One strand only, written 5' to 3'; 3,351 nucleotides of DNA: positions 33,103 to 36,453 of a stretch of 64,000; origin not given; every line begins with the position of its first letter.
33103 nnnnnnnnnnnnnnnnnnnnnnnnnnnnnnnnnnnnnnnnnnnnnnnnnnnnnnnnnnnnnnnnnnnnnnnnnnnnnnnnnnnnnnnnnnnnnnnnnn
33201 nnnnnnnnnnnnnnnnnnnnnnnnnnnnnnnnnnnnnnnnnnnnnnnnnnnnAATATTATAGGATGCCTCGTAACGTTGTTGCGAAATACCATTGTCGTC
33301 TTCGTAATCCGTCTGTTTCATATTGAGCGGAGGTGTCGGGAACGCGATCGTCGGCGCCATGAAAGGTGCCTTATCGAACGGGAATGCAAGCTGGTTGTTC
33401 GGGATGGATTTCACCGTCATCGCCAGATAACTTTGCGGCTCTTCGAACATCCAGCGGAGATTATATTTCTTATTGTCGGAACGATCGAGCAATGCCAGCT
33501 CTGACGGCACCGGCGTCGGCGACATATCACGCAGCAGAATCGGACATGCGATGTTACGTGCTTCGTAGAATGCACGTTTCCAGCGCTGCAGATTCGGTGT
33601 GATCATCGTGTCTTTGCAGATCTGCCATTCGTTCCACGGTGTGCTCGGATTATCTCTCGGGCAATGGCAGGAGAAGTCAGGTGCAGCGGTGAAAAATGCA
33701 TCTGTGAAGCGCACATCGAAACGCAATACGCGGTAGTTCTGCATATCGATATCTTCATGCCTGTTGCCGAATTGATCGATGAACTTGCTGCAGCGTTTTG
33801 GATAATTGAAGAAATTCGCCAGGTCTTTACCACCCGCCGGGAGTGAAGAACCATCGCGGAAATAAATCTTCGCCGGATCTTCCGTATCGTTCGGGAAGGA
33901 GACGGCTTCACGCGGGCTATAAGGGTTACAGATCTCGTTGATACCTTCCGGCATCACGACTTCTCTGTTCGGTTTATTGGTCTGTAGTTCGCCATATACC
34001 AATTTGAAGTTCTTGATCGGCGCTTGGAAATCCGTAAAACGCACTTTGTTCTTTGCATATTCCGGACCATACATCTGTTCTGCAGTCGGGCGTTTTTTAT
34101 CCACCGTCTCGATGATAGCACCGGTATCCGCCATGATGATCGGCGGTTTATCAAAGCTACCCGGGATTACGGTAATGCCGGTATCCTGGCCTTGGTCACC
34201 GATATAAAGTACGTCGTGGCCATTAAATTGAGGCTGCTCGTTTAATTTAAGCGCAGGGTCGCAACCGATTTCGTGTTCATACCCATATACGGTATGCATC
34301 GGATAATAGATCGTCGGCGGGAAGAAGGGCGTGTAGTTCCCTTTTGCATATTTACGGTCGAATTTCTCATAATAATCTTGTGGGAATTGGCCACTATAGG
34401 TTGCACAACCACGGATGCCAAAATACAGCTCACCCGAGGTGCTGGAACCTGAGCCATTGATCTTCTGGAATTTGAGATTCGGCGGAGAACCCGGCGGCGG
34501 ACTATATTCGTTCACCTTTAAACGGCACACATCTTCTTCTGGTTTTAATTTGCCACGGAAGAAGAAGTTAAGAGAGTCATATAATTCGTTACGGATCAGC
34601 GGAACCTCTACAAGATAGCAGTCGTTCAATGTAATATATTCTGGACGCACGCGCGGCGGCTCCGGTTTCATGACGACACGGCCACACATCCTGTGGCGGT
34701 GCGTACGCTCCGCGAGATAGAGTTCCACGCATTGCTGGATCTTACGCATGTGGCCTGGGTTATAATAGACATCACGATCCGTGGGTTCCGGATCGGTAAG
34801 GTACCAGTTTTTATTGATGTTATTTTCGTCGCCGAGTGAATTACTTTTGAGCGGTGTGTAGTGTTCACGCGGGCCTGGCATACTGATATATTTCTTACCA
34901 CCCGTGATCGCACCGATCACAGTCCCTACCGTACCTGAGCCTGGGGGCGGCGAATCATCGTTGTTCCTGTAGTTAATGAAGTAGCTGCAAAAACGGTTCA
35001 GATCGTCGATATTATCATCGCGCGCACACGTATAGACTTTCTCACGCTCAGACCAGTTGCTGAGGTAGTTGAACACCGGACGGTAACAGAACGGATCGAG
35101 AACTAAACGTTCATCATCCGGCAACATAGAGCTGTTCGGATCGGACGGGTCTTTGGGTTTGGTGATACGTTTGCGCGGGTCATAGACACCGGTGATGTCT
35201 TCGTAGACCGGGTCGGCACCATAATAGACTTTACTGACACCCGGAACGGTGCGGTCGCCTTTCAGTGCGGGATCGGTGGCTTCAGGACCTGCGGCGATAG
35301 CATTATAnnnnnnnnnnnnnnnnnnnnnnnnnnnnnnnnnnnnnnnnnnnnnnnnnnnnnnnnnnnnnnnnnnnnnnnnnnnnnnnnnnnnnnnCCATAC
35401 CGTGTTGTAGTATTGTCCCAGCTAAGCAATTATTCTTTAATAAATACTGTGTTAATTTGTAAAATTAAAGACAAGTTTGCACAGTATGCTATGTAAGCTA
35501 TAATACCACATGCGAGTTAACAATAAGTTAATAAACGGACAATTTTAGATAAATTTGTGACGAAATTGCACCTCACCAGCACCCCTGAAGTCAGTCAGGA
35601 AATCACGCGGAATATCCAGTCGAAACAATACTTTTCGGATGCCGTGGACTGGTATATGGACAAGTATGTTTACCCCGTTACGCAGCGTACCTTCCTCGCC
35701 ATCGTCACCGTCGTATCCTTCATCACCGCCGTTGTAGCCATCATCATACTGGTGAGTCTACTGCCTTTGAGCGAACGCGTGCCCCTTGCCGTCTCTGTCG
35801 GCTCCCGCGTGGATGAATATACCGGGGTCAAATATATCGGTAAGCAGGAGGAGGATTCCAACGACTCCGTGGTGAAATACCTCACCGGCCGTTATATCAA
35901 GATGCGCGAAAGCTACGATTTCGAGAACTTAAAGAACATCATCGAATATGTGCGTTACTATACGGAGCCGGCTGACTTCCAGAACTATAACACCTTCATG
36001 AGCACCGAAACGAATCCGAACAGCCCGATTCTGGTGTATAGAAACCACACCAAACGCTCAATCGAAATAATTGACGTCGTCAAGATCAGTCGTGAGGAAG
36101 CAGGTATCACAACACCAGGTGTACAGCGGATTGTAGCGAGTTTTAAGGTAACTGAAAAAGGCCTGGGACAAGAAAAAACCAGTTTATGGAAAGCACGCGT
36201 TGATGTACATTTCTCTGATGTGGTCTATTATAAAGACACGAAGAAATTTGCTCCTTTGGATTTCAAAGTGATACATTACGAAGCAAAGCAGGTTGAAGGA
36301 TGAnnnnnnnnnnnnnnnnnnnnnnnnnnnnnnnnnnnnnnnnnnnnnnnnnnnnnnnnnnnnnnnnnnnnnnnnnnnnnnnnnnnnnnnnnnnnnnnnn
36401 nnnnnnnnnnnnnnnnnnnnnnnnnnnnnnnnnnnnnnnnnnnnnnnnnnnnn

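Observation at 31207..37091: Orphan VirB8/VirB9-like pair divergently paired with a 1395-aa secreted, 28-Cys, Gly/Ser-tailed giant protein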

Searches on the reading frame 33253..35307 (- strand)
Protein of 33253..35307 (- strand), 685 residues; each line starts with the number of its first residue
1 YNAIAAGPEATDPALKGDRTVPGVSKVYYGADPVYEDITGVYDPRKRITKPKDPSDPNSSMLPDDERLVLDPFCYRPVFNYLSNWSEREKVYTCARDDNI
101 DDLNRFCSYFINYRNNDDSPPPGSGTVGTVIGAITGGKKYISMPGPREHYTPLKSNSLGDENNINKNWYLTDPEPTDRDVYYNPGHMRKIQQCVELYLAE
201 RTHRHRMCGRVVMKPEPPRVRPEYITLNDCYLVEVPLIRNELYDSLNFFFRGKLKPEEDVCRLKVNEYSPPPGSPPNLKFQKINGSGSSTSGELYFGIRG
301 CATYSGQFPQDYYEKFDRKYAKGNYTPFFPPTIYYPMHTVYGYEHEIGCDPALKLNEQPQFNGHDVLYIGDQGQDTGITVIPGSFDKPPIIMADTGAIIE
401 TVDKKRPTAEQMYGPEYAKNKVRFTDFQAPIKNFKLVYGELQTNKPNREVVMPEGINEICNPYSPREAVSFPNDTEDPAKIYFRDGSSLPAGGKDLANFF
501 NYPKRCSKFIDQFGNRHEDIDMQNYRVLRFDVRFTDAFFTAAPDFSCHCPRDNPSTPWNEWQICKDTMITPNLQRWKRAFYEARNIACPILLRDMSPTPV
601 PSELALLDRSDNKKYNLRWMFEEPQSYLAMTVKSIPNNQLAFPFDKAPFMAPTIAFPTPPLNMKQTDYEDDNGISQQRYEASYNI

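Call 87: search_solved_structures(query=A5, max_evalue=5)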
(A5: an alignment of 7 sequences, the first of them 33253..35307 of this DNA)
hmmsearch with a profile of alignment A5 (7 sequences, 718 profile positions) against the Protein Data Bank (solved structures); distinct sequences matched with E-value up to 5: 1.
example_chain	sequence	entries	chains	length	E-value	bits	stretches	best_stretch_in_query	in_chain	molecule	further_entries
9kz9_s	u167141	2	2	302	2.5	9.9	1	422-499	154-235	ACPI-s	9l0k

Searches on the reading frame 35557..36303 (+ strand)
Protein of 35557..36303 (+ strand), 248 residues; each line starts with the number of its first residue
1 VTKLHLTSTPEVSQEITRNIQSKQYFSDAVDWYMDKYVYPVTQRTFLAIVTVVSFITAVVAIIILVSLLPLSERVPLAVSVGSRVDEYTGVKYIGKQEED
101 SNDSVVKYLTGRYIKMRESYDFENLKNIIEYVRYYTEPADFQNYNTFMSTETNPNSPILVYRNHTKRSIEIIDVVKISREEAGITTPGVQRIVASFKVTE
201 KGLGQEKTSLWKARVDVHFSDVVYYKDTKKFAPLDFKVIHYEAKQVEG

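Call 3: search_protein_families(library=pfam, proteins=[window:35557-36303:+], max_evalue=1)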
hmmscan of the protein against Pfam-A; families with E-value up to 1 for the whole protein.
window:35557-36303:+ (248 aa): 1 family
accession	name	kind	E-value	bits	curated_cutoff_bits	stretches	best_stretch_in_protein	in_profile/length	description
PF04335.19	VirB8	-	1.1e-19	71.6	23.2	1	29-243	2-210/213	VirB8 protein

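Call 4: search_protein_families(library=ncbifam, proteins=[window:35557-36303:+], max_evalue=1)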
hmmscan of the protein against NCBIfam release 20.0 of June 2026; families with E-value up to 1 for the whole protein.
window:35557-36303:+ (248 aa): 2 families
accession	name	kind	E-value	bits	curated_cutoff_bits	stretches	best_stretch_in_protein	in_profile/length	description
NF010439.0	PRK13865.1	equivalog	1.3e-09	37.9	188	1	47-214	40-196/237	type IV secretion system protein VirB8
TIGR00540.1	TPR_hemY_coli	hypoth_equivalog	0.018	13.8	142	1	53-115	38-101/385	heme biosynthesis-associated TPR protein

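Call 78: search_solved_structures(query=window:35557-36303:+, max_evalue=1)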
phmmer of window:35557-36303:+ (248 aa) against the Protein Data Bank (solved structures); distinct sequences matched with E-value up to 1: 10.
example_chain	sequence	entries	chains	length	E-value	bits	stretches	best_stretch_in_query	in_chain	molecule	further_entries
4o3v_A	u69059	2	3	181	3.8e-07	33.3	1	101-189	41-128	VirB8-like protein of type IV secretion system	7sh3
2cc3_A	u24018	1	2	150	2.8e-05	27.2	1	103-194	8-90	PROTEIN VIRB8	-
4mei_A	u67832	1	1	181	0.00031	23.8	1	67-178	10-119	VirB8 protein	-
4kz1_A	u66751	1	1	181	0.00038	23.5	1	68-178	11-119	VirB8 protein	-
4lso_A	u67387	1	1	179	0.00094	22.2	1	84-242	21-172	Type IV secretion system protein virB8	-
2bhm_A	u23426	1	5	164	0.0021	21.1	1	100-243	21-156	TYPE IV SECRETION SYSTEM PROTEIN VIRB8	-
4aky_A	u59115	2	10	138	0.0053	19.7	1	106-242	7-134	TYPE IV SECRETION SYSTEM PROTEIN VIRB8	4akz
5jbs_A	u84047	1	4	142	0.0083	19.1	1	107-243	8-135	Type IV secretion system protein virB8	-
5nik_J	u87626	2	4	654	0.062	16.3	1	10-87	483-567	Macrolide export ATP-binding/permease protein MacB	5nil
7o41_D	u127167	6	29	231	0.92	12.4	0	71-148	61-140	TrwG protein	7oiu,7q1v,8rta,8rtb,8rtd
